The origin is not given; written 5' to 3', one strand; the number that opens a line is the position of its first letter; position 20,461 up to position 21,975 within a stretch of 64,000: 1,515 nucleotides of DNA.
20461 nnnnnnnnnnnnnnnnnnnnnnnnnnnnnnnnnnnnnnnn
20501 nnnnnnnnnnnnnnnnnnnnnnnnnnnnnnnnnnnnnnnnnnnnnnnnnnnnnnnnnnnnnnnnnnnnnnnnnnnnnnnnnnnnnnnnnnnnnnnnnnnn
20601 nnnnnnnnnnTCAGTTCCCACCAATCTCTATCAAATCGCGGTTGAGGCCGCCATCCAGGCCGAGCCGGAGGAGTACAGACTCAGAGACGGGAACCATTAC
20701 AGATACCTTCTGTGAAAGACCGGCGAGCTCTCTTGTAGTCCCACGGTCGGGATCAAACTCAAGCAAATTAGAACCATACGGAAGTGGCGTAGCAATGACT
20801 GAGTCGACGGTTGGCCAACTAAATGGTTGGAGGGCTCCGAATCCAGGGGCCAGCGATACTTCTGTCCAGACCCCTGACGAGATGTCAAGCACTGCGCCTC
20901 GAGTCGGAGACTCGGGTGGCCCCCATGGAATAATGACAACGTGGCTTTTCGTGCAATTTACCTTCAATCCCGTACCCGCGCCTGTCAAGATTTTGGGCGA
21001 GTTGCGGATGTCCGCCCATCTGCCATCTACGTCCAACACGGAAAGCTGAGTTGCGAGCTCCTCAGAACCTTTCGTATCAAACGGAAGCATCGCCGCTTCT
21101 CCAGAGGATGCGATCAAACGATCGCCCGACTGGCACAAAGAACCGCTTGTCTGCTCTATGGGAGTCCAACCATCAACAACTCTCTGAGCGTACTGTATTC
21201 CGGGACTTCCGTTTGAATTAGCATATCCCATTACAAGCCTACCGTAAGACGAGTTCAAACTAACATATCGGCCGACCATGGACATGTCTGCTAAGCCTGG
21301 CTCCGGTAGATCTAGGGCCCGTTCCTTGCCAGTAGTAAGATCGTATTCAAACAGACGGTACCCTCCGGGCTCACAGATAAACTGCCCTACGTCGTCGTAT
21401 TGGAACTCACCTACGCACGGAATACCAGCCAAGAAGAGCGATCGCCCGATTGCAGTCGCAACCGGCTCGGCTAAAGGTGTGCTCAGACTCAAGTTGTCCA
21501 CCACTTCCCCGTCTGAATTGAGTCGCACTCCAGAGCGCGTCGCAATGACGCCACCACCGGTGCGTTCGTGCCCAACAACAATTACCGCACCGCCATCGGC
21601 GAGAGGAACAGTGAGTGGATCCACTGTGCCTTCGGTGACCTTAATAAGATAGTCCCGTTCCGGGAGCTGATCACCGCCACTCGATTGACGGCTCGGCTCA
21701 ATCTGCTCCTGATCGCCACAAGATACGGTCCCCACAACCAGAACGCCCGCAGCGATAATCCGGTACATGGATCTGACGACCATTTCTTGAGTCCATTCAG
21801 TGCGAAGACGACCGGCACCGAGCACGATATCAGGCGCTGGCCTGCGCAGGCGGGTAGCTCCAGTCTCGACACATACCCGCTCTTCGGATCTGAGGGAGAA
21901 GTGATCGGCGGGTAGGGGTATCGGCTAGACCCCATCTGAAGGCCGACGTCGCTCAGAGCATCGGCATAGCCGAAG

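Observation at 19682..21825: Lower-GC cargo: secreted EEP-family (nuclease/phosphatase/sphingomyelinase-like) enzyme plus co-transcribed lipoprotein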

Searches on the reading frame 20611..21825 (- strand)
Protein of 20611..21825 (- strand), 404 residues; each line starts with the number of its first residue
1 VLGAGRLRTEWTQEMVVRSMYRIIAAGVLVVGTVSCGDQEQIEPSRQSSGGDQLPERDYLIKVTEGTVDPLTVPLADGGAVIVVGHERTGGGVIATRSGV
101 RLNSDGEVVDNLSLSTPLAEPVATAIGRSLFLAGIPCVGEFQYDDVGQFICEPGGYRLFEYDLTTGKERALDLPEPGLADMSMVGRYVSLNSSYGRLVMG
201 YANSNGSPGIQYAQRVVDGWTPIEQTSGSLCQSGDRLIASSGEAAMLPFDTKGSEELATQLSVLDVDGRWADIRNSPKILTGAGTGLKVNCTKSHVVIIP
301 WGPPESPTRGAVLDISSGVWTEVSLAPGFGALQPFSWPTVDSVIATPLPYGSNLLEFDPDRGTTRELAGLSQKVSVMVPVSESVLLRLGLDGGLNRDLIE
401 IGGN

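Call 3: search_protein_families(library=pfam, proteins=[window:20611-21825:-], max_evalue=1)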
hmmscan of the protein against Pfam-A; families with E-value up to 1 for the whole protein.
window:20611-21825:- (404 aa): 0 families

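Call 4: search_protein_families(library=ncbifam, proteins=[window:20611-21825:-], max_evalue=1)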
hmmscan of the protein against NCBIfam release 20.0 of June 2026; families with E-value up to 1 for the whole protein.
window:20611-21825:- (404 aa): 0 families

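Call 6: search_solved_structures(query=window:20611-21825:-, max_evalue=10)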
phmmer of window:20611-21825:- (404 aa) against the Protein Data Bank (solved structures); distinct sequences matched with E-value up to 10: 0.

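Call 8: find_homologous_proteins(query=window:20611-21825:-)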
Query window:20611-21825:- (404 aa): 1 proteins with E <= 0.001 among 8000 candidates.
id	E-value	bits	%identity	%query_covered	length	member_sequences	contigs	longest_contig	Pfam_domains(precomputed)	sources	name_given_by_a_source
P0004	1.4e-255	865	100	97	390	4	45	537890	-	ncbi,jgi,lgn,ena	jgi:hypothetical protein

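Call 10: find_encoding_contigs(protein=P0004, flank=10000, max_places=6)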
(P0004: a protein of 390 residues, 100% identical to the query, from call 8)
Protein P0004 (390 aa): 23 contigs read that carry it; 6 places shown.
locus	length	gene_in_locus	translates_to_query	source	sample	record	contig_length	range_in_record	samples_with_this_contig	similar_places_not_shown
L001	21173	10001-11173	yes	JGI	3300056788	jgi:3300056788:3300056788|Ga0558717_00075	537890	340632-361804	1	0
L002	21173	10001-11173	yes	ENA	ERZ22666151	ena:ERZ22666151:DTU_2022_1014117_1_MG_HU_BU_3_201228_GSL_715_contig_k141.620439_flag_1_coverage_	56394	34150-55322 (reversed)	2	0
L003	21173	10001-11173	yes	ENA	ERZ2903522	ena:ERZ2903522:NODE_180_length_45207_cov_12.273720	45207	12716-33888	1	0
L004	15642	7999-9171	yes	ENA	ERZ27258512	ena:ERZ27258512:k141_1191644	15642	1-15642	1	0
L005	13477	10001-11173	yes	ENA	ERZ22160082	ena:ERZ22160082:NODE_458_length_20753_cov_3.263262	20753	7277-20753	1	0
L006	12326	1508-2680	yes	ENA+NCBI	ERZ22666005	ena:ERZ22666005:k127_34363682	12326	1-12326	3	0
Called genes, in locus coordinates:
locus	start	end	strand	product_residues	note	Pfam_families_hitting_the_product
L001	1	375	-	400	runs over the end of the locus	PF01145:Band_7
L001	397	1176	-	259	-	PF00005:ABC_tran, PF13304:AAA_21 (faint)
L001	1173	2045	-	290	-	PF01061:ABC2_membrane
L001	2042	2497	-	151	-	-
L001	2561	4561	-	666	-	PF13524:Glyco_trans_1_2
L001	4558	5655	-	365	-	PF13439:Glyco_transf_4, PF13524:Glyco_trans_1_2 (faint), PF00534:Glycos_transf_1, PF13692:Glyco_trans_1_4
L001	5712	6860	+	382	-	PF13439:Glyco_transf_4, PF13579:Glyco_trans_4_4, PF00534:Glycos_transf_1, PF13692:Glyco_trans_1_4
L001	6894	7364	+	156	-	PF01152:Bac_globin (weak)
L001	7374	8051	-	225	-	PF01022:HTH_5 (weak), PF12802:MarR_2 (faint), PF12840:HTH_20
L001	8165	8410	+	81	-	-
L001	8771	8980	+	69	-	PF01402:RHH_1 (weak), PF05534:HicB (faint)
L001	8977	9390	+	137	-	PF02661:Fic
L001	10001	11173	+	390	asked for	-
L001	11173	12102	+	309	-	-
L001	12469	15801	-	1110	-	PF08751:TrwC, PF13191:AAA_16 (weak), PF13604:AAA_30, PF25199:nSTAND_NTPase5 (weak), PF13245:AAA_19, PF13401:AAA_22 (weak), PF22232:TraI_hel_assoc_N (faint)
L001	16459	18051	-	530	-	PF00589:Phage_integrase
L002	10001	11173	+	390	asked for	-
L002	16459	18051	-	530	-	PF00589:Phage_integrase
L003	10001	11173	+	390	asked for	-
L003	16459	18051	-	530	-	PF00589:Phage_integrase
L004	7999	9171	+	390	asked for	-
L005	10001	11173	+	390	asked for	-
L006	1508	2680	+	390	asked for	-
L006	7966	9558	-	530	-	PF00589:Phage_integrase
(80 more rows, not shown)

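Call 22: find_homologous_proteins(query=A3, max_evalue=0.01)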
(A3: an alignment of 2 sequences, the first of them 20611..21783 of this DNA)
Query A3 (2 sequences) (390 aa, profile of the alignment): 1 proteins with E <= 0.01 among 8000 candidates.
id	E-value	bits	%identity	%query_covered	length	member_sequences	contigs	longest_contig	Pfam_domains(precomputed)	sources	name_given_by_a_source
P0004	3.5e-210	716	100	100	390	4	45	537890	-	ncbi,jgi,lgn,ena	jgi:hypothetical protein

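Call 37: search_protein_families(library=pfam, proteins=[window:20611-21783:-], max_evalue=10)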
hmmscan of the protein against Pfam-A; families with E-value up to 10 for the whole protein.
window:20611-21783:- (390 aa): 0 families

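Call 38: search_protein_families(library=padloc, proteins=[window:20611-21783:-], max_evalue=1)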
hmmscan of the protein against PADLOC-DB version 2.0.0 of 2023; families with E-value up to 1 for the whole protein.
window:20611-21783:- (390 aa): 0 families

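Call 39: search_solved_structures(query=A3, max_evalue=10)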
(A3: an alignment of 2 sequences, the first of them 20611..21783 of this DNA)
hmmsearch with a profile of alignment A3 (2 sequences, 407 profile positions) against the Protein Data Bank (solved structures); distinct sequences matched with E-value up to 10: 13.
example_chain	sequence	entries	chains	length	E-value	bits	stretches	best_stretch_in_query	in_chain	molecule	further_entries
5cwq_A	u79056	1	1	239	0.0014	20.8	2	10-62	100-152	Designed helical repeat protein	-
9o9w_A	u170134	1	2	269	0.02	16.9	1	312-396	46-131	poly(ethylene terephthalate) hydrolase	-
9j8i_A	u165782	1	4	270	0.16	14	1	312-394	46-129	Engineered PET hydrolase MtCutM9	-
8etx_A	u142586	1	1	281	0.22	13.5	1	313-396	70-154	Polyethylene terephthalate hydrolase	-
8a2c_A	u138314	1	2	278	0.38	12.8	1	314-396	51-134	PET40 S178A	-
8eu1_A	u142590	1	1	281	0.57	12.2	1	314-396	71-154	Polyethylene terephthalate hydrolase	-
8eu0_A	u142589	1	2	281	0.58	12.1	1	314-396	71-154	Polyethylene terephthalate hydrolase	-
8ety_A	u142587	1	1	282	0.58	12.1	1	314-396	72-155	Polyethylene terephthalate hydrolase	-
8etz_A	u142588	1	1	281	0.6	12.1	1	314-396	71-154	Polyethylene terephthalate hydrolase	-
7cef_A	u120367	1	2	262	1.2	11.1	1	315-396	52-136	Alpha/beta hydrolase family protein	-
4wfi_A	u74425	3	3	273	1.3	11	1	315-396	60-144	Cutinase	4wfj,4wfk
7ceh_A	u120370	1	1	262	1.3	11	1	315-394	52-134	Alpha/beta hydrolase family protein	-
5zno_A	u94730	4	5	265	1.4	10.9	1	315-394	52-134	Alpha/beta hydrolase family protein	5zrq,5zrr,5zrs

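Call 77: search_solved_structures(query=A6, max_evalue=10, show_alignments=2)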
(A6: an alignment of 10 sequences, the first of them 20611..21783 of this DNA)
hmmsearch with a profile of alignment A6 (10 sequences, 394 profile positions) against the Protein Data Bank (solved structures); distinct sequences matched with E-value up to 10: 2.
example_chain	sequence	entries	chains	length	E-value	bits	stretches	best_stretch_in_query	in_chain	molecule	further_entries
6z2i_A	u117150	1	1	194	0.18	14.1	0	305-349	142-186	de novo designed TIM barrel DeNovoTIM6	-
7osv_A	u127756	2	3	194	1.6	11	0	305-349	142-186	DeNovoTIM6-SB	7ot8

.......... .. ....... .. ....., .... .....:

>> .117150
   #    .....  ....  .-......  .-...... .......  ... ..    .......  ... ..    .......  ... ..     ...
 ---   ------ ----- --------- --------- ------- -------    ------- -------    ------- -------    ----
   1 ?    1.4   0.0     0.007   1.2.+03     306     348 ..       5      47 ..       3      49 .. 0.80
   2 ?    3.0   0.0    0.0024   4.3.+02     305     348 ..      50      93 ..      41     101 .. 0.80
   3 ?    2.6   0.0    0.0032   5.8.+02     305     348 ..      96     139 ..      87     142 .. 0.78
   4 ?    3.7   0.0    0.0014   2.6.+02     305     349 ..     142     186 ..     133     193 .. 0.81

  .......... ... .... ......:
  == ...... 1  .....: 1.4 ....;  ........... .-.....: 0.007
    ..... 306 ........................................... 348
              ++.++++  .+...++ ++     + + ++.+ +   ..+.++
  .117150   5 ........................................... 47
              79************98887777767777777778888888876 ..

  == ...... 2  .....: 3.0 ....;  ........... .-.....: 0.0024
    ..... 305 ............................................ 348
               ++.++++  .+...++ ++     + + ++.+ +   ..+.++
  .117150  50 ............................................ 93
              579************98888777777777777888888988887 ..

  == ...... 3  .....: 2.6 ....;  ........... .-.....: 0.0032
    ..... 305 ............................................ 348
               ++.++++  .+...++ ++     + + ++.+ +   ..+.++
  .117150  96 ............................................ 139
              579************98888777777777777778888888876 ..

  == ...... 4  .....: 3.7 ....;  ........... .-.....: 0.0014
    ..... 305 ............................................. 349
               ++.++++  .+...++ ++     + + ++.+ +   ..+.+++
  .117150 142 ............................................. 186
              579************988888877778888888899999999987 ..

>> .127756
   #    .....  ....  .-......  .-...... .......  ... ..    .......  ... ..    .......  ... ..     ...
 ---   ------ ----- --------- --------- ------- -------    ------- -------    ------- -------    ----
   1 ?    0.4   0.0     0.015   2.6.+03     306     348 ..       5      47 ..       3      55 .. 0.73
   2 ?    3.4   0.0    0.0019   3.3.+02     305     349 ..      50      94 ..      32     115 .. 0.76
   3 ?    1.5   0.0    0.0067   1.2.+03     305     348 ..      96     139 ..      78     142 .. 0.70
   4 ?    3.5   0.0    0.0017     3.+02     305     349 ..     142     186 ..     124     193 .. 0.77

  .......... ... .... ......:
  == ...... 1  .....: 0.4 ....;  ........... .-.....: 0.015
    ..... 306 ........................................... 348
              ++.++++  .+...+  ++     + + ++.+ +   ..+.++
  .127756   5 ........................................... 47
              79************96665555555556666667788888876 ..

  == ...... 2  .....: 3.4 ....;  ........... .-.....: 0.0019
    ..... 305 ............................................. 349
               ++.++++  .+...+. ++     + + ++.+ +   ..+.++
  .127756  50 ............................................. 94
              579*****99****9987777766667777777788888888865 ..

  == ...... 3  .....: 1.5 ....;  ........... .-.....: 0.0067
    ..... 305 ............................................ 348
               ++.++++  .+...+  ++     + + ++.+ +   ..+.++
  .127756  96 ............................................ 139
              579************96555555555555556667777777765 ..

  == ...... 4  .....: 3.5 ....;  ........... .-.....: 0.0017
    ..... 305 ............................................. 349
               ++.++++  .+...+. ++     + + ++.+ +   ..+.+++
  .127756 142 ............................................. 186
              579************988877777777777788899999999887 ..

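Call 86: search_dna_similar(query=window:20611-21783:-, collection=plasmids, mode=protein, max_evalue=0.001, max_rows=15)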
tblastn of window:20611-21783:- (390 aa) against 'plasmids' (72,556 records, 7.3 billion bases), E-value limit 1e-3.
No match.
